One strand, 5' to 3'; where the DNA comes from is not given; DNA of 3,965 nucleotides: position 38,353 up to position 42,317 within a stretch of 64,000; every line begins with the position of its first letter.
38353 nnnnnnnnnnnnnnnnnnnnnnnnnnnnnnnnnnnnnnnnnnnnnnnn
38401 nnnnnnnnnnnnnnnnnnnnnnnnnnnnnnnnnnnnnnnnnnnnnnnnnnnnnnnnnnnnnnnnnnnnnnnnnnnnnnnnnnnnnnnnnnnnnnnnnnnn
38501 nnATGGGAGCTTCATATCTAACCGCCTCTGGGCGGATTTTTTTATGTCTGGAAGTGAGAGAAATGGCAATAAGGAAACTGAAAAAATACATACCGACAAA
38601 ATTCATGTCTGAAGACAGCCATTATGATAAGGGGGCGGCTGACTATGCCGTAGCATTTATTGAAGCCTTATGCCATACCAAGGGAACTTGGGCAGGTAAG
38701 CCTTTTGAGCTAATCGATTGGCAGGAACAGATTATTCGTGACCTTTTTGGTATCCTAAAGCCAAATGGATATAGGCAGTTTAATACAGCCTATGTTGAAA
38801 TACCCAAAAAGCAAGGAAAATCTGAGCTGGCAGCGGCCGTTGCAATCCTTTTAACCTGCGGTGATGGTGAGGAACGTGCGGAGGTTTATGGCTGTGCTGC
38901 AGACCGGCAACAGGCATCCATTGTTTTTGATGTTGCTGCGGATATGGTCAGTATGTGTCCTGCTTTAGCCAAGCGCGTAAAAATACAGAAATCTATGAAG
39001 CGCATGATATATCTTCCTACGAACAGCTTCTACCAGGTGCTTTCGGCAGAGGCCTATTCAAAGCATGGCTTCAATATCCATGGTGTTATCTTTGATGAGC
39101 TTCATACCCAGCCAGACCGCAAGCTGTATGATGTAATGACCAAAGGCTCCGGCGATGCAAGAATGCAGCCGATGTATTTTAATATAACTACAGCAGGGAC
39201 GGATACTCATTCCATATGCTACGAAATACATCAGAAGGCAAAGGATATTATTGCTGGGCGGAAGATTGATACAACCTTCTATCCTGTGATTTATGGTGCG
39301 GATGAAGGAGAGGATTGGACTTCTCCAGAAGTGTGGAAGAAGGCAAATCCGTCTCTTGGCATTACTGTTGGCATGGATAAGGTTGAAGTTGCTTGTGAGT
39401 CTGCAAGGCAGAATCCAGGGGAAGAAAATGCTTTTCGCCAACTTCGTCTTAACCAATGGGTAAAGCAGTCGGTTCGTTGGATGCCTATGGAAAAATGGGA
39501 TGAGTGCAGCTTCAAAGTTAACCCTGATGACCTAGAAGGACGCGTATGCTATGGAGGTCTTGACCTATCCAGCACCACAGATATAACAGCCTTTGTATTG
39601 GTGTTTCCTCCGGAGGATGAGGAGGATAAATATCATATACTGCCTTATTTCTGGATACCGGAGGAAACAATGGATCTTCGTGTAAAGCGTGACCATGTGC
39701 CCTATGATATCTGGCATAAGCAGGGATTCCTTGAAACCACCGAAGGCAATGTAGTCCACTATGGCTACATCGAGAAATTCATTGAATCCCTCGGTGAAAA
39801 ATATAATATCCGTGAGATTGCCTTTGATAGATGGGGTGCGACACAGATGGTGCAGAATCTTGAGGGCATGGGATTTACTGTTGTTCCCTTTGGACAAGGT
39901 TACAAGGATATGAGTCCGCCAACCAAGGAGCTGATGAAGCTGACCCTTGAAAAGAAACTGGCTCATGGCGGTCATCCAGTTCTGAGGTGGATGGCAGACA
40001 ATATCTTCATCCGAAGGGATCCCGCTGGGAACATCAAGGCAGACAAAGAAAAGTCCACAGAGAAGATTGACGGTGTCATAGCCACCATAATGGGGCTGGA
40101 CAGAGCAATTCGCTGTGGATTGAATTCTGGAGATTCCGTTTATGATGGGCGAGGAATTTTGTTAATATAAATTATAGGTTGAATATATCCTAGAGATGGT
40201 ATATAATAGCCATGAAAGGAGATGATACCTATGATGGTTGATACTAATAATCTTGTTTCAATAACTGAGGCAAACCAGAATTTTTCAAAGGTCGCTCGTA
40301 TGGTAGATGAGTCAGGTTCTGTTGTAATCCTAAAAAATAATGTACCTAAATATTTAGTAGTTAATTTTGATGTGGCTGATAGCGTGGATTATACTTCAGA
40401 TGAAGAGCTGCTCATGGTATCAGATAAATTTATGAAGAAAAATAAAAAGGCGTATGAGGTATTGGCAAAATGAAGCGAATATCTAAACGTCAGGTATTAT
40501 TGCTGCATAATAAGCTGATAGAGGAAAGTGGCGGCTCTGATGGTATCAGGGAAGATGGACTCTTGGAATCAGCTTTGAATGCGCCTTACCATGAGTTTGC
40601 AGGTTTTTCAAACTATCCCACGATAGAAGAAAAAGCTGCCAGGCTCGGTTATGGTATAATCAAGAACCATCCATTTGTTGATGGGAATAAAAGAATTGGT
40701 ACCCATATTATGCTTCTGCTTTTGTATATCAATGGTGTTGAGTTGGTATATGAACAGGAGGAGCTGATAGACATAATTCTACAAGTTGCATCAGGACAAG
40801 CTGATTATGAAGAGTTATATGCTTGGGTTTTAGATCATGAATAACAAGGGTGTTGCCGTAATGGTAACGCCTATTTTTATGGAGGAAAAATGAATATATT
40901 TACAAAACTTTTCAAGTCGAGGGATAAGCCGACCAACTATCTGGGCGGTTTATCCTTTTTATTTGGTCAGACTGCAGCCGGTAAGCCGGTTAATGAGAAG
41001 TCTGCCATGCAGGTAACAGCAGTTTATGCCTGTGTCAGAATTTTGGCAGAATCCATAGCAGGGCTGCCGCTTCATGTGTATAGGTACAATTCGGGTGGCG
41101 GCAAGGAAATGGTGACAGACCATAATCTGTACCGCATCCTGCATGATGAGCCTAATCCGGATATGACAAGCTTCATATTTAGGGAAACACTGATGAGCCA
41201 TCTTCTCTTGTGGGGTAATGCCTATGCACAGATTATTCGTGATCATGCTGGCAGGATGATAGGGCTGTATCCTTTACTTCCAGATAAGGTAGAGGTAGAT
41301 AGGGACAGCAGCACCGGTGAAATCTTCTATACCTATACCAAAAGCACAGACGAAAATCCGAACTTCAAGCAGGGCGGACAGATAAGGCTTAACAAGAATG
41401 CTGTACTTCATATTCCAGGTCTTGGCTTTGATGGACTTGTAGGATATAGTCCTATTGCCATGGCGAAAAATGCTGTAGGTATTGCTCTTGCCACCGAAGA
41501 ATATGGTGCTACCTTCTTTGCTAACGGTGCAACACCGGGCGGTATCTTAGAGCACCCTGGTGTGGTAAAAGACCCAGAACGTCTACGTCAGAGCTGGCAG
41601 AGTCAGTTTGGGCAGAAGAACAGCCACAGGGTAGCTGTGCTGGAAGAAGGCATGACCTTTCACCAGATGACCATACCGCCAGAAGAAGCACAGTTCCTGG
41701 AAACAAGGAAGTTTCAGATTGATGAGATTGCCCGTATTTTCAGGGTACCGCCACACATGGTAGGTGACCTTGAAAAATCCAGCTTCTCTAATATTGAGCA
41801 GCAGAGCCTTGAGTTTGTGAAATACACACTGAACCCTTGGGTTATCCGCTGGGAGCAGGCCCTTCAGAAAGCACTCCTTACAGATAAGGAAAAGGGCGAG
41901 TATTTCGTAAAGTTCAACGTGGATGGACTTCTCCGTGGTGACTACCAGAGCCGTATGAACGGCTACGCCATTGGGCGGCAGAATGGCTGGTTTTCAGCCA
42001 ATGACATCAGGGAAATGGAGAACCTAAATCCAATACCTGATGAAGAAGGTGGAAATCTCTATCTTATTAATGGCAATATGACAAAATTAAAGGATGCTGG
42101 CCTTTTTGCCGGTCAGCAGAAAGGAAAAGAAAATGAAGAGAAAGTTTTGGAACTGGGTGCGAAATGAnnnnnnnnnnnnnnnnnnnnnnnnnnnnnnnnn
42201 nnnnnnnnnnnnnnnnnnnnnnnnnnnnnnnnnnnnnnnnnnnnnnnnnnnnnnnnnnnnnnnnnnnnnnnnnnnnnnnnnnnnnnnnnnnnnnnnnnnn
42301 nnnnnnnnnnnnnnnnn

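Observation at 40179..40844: Phd-Doc module with its own promoter inserted between terminase and portal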

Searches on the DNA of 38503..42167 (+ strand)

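Call 9: search_dna_similar(query=window:38503-42167:+, collection=phages, mode=distant, max_rows=25)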
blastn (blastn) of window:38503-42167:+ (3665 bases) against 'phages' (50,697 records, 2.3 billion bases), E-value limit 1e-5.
Records with a match: 164; places in all: 168; records where one place covers at least 80% of the query: 0.
Best place of each record, by identity: 60-80% 164.
By first word of the organism name: Streptococcus 99; phage 12; Escherichia 9; Ruminococcus 7; Coprococcus 4; Oscillospiraceae 3; Blautia 3; Lachnospiraceae 3; Acutalibacteraceae 2; Faecalimonas 2; and 16 more.
By host as written in the record: - 14; Streptococcus suis 11; Escherichia coli 7; Ruminococcus sp. 6; Coprococcus sp. 4; Oscillospiraceae 3; Blautia sp. 3; Lachnospiraceae 3; and 101 more.
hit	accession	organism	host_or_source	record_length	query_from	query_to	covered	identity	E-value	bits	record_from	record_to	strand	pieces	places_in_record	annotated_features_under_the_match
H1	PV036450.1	Ruminococcus phage NatCom_38182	Ruminococcus bicirculans (ex Liu et al. ...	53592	29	3654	76%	72.3%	0e+0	1486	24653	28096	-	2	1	terminase large subunit | hypothetical protein (x3) | ATP-dependent protease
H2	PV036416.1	phage NatCom_3357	human feces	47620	73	3654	76%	72.0%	0e+0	1443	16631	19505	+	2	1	terminase large subunit | portal protein | hypothetical protein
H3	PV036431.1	Oscillospiraceae phage NatCom_21982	Oscillospiraceae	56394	67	3578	76%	72.1%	0e+0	1466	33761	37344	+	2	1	terminase large subunit | portal protein | phosphoadenosine phosphosulfate reductase | hypothetical protein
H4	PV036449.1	phage NatCom_35866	human feces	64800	73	3654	74%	72.5%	0e+0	1491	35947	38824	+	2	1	terminase large subunit | hypothetical protein | head maturation protease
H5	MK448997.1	Streptococcus phage Javan630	Streptococcus uberis C8329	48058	64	3578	76%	70.4%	0e+0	1243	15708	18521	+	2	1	terminase large subunit | portal protein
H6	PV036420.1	phage NatCom_9287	human feces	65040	67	3578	74%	71.5%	0e+0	1361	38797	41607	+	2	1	terminase large subunit | hypothetical protein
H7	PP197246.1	Terrisporobacter phage TPDSL_ph1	Terrisporobacter petrolearius DSL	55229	121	3607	74%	71.2%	0e+0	1315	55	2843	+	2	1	terminase large subunit | portal protein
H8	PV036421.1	phage NatCom_9291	[Clostridium] innocuum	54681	29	3607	74%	71.2%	0e+0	1307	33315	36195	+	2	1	terminase large subunit | hypothetical protein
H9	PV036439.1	Ruminococcus phage NatCom_28274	Ruminococcus sp.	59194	70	3578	72%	73.1%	0e+0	1522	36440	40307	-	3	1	terminase large subunit | hypothetical protein (x5)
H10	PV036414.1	Ruminococcus phage NatCom_2329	Ruminococcus sp.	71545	70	3578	73%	71.1%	0e+0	1314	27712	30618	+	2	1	terminase large subunit | hypothetical protein (x2)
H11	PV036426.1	Acutalibacteraceae phage NatCom_11578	Acutalibacteraceae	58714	73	3578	73%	71.2%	0e+0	1302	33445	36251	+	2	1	hypothetical protein (x2)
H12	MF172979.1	Erysipelothrix phage phi1605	Erysipelothrix rhusiopathiae ZJ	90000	127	3655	74%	70.4%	0e+0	1214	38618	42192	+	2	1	terminase large subunit | portal protein | ant: putative aminoglycoside nucleotidyltransferase | Clp protease-like protein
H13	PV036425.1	Oscillospiraceae phage NatCom_11393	Oscillospiraceae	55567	67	3578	70%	74.1%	0e+0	1607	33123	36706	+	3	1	terminase large subunit | portal protein | phosphoadenosine phosphosulfate reductase | hypothetical protein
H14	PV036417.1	Ruminococcus phage NatCom_3870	Ruminococcus sp.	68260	70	3578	73%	71.3%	0e+0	1318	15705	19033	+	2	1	terminase large subunit | hypothetical protein (x5)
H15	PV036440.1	Ruminococcus phage NatCom_28775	Ruminococcus sp.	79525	70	3578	73%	71.3%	0e+0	1318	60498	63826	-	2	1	hypothetical protein (x5)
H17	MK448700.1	Streptococcus phage Javan191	Streptococcus equi ERR066395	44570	136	3654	72%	71.4%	0e+0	1287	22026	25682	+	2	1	terminase large subunit | portal protein | death on curing protein | DNA-damage-inducible protein J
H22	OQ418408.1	Streptococcus phage PhiSdyV1524-fexAoptrA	Streptococcus dysgalactiae subsp. ...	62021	118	3598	77%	65.8%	1e-101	627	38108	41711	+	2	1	terminase large subunit | portal protein | toxin | antitoxin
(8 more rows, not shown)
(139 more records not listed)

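Call 11: get_annotated_region(hit=H17, flank=1500)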
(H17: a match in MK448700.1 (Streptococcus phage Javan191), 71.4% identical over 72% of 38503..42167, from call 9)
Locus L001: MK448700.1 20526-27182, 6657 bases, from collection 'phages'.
description: Streptococcus phage Javan191, complete genome.
organism: Streptococcus phage Javan191 (NCBI taxid 2548039)
taxonomy: Viruses; Duplodnaviria; Heunggongvirae; Uroviricota; Caudoviricetes
host: Streptococcus equi ERR066395; source: -; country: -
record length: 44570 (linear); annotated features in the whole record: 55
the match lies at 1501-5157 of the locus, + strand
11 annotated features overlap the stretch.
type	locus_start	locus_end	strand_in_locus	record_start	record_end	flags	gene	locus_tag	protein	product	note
CDS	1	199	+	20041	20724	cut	-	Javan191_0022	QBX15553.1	virulence-related protein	-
CDS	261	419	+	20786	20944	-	-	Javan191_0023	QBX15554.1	hypothetical protein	-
CDS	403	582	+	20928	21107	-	-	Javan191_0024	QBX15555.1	virulence-related protein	-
CDS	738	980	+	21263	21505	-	-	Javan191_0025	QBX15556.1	hypothetical protein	-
CDS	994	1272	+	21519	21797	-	-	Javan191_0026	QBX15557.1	hypothetical protein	-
CDS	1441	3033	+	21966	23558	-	-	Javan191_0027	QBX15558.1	terminase large subunit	-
CDS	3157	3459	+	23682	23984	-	-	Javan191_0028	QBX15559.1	DNA-damage-inducible protein J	-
CDS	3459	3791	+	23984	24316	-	-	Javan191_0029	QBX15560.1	death on curing protein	Death on curing protein, Doc toxin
CDS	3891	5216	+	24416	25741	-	-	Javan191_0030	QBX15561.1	portal protein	-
CDS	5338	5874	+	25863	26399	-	-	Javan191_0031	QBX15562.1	Clp protease-like protein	-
CDS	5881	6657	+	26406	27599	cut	-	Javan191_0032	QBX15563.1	major capsid protein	-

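Call 12: get_annotated_region(hit=H22, flank=1500)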
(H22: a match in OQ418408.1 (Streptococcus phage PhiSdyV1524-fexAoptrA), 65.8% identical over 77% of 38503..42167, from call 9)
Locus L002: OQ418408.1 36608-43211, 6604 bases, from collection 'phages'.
description: Streptococcus phage PhiSdyV1524-fexAoptrA, complete genome.
organism: Streptococcus phage PhiSdyV1524-fexAoptrA (NCBI taxid 3112592)
taxonomy: Viruses; Duplodnaviria; Heunggongvirae; Uroviricota; Caudoviricetes
host: Streptococcus dysgalactiae subsp. equisimilis; source: brain of swine; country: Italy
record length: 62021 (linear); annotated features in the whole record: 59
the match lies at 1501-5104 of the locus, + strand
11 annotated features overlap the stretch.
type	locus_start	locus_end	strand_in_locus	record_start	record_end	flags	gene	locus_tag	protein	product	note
CDS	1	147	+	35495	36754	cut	-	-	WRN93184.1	DNA-cytosine methyltransferase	-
CDS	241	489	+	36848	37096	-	-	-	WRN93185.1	hypothetical protein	-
CDS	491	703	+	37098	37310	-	-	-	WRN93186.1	hypothetical protein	-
CDS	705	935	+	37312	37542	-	-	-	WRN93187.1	hypothetical protein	-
CDS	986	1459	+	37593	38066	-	-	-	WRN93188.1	terminase small subunit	-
CDS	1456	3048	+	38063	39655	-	-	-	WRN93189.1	terminase large subunit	-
CDS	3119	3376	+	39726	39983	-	-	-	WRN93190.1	antitoxin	Phd antitoxin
CDS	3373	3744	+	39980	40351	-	-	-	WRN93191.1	toxin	Doc toxin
CDS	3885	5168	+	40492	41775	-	-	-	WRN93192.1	portal protein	-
CDS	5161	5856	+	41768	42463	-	-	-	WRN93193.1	head-tail preconnector protease C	-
CDS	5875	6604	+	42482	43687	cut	-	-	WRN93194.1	major capsid protein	-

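Call 16: get_annotated_region(hit=H12, flank=500)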
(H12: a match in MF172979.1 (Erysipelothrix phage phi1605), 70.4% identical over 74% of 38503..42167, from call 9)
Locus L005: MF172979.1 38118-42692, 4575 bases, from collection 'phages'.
description: Erysipelothrix phage phi1605, complete genome.
organism: Erysipelothrix phage phi1605 (NCBI taxid 2006938)
taxonomy: Viruses; Duplodnaviria; Heunggongvirae; Uroviricota; Caudoviricetes
host: Erysipelothrix rhusiopathiae ZJ; source: swine; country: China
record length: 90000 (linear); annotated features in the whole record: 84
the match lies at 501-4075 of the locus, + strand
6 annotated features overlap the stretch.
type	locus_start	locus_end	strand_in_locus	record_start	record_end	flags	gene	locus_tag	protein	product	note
CDS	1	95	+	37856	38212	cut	-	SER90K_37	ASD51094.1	hypothetical protein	-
CDS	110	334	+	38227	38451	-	-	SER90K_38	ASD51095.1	hypothetical protein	-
CDS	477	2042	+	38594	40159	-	-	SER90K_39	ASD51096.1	terminase large subunit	orf4; phage terminase large subunit @intein-containing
CDS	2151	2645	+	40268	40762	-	ant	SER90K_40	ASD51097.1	putative aminoglycoside nucleotidyltransferase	-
CDS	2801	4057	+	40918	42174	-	-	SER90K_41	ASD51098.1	portal protein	orf5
CDS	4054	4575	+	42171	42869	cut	-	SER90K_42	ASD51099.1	Clp protease-like protein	Clp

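Call 17: get_annotated_region(hit=H3, flank=500)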
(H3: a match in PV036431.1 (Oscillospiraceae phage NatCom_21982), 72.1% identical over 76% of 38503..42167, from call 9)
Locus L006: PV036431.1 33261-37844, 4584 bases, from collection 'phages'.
description: Oscillospiraceae phage NatCom_21982, complete genome.
organism: Oscillospiraceae phage NatCom_21982 (NCBI taxid 3403533)
taxonomy: Viruses; Duplodnaviria; Heunggongvirae; Uroviricota; Caudoviricetes; Ca. Heliusvirales
host: Oscillospiraceae; source: human feces; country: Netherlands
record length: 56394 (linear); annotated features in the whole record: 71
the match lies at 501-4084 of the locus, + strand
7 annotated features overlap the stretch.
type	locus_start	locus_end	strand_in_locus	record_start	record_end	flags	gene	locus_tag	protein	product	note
CDS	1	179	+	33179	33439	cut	-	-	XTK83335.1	hypothetical protein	-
CDS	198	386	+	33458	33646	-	-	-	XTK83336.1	hypothetical protein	-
CDS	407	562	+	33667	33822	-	-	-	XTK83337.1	hypothetical protein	-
CDS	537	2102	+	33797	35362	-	-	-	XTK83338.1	terminase large subunit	-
CDS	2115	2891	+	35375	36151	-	-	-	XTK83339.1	phosphoadenosine phosphosulfate reductase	-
CDS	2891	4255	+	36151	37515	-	-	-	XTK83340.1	portal protein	-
CDS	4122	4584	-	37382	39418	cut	-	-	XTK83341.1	hypothetical protein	-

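Call 18: get_annotated_region(hit=H1, flank=500)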
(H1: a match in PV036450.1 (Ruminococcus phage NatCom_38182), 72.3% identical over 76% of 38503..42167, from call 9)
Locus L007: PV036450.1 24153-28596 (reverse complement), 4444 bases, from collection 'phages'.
description: Ruminococcus phage NatCom_38182, complete genome.
organism: Ruminococcus phage NatCom_38182 (NCBI taxid 3403540)
taxonomy: Viruses; Duplodnaviria; Heunggongvirae; Uroviricota; Caudoviricetes; Ca. Heliusvirales
host: Ruminococcus bicirculans (ex Liu et al. 2021); source: human feces; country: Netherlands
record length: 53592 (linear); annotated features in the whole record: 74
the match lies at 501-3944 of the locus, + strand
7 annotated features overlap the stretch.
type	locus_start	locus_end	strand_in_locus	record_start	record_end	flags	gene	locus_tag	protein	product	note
CDS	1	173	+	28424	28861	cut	-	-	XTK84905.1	hypothetical protein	-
CDS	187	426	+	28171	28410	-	-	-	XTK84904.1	hypothetical protein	-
CDS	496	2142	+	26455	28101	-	-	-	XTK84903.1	terminase large subunit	-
CDS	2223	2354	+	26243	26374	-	-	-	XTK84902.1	hypothetical protein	-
CDS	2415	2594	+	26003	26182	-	-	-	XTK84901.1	hypothetical protein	-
CDS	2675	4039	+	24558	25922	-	-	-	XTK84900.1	hypothetical protein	-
CDS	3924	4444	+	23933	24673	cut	-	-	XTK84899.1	ATP-dependent protease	-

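Call 19: get_annotated_region(hit=H9, flank=500)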
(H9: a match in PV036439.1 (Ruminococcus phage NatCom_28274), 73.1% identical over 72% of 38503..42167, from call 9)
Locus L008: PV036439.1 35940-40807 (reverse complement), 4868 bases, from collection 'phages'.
description: Ruminococcus phage NatCom_28274, complete genome.
organism: Ruminococcus phage NatCom_28274 (NCBI taxid 3403537)
taxonomy: Viruses; Duplodnaviria; Heunggongvirae; Uroviricota; Caudoviricetes; Ca. Heliusvirales
host: Ruminococcus sp.; source: human feces; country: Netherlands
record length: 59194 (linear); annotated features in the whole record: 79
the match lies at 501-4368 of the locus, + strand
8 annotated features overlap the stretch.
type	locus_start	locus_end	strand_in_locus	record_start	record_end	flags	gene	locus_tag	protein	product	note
CDS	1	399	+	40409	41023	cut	-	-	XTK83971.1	hypothetical protein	-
CDS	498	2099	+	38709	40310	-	-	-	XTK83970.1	terminase large subunit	-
CDS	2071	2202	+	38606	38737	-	-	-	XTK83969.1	hypothetical protein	-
CDS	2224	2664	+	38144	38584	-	-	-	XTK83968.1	hypothetical protein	-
CDS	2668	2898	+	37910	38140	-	-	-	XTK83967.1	hypothetical protein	-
CDS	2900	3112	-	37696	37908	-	-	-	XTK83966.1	hypothetical protein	-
CDS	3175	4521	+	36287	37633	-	-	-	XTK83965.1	hypothetical protein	-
CDS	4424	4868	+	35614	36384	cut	-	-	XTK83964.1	hypothetical protein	-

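Call 20: get_annotated_region(hit=H5, flank=500)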
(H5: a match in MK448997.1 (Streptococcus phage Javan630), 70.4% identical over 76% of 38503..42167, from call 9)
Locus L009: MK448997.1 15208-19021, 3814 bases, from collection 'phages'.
description: Streptococcus phage Javan630, complete genome.
organism: Streptococcus phage Javan630 (NCBI taxid 2548289)
taxonomy: Viruses; Duplodnaviria; Heunggongvirae; Uroviricota; Caudoviricetes
host: Streptococcus uberis C8329; source: -; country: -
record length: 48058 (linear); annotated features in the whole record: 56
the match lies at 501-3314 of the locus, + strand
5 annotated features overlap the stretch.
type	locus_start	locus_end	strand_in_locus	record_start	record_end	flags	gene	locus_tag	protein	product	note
CDS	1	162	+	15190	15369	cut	-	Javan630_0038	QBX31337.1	virulence-related protein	-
CDS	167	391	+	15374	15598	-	-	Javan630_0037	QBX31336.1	hypothetical protein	-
CDS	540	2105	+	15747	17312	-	-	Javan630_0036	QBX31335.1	terminase large subunit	-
CDS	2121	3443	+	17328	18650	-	-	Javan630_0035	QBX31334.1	portal protein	-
CDS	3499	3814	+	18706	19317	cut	-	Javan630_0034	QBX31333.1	Clp protease-like protein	-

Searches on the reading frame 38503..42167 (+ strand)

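Call 47: search_protein_families(library=pfam, alignment_id=A3, max_evalue=0.001)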
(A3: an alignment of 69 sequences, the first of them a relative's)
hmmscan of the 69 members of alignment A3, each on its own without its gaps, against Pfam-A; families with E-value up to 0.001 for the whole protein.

A. member 1, L001:3148-3456:+ (103 aa): 1 family
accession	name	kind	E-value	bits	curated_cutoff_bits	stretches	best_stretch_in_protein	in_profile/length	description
PF04221.18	RelB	-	9.6e-11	41.9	22.4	1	10-62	2-55/82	RelB antitoxin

B. families by the number of members that match (of 69 scanned): 42 families (the first 25 are shown)
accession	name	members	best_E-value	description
PF05973.20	Gp49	3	7.3e-20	Phage derived protein Gp49-like (DUF891)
PF05016.21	ParE_toxin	3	6.3e-16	ParE toxin of type II toxin-antitoxin system, parDE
PF10592.14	AIPR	2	3e-50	AIPR protein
PF01381.28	HTH_3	2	1.9e-13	Helix-turn-helix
PF02604.26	PhdYeFM_antitox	2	2.9e-13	Antitoxin Phd_YefM, type II toxin-antitoxin system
PF01507.26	PAPS_reduct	2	9.1e-11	Phosphoadenosine phosphosulfate reductase domain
PF13240.11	Zn_Ribbon_1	2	4.1e-08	zinc-ribbon domain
PF13560.12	HTH_31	2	3.4e-07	Helix-turn-helix domain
PF14279.12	HNH_5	2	1.1e-06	HNH endonuclease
PF13248.11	Zn_ribbon_3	2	6.2e-06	zinc-ribbon domain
PF12844.13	HTH_19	2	0.00022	Helix-turn-helix domain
PF12773.13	DZR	2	0.00074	Double zinc ribbon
PF08843.17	AbiEii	1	2.2e-39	Nucleotidyl transferase AbiEii toxin, Type IV TA system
PF00857.26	Isochorismatase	1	1.2e-29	Isochorismatase domain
PF10706.15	Aminoglyc_resit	1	5.5e-29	Aminoglycoside-2''-adenylyltransferase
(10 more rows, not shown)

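Call 48: search_protein_families(library=padloc, alignment_id=A3, max_evalue=0.00001)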
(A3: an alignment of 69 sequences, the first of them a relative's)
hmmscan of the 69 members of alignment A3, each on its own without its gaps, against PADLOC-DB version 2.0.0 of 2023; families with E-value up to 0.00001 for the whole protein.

A. member 1, L001:3148-3456:+ (103 aa): 0 families

B. families by the number of members that match (of 69 scanned): 44 families (the first 25 are shown)
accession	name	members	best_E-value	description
PDLC03886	NsnC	3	7.5e-13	-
PDLC02357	AbiU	2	1.9e-122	AbiU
PDLC02782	SspD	2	1.2e-27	SspD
PDLC02207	MzaE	2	4.1e-10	-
PDLC02926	HTH_VI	2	1.4e-08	-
PDLC02510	BrxP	2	5.9e-07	BrxP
PDLC02288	AbiEii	1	1.3e-98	AbiEii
PDLC02225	AbiEi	1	1.8e-67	AbiEi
PDLC02312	AbiEii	1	4.4e-49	AbiEii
PDLC02320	AbiEii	1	1.3e-41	AbiEii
PDLC02326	AbiEii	1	8.7e-36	AbiEii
PDLC02291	AbiEii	1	1.1e-31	AbiEii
PDLC02265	AbiEi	1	1.4e-31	AbiEi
PDLC02283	AbiEi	1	9.3e-27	AbiEi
PDLC02248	AbiEi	1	1e-26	AbiEi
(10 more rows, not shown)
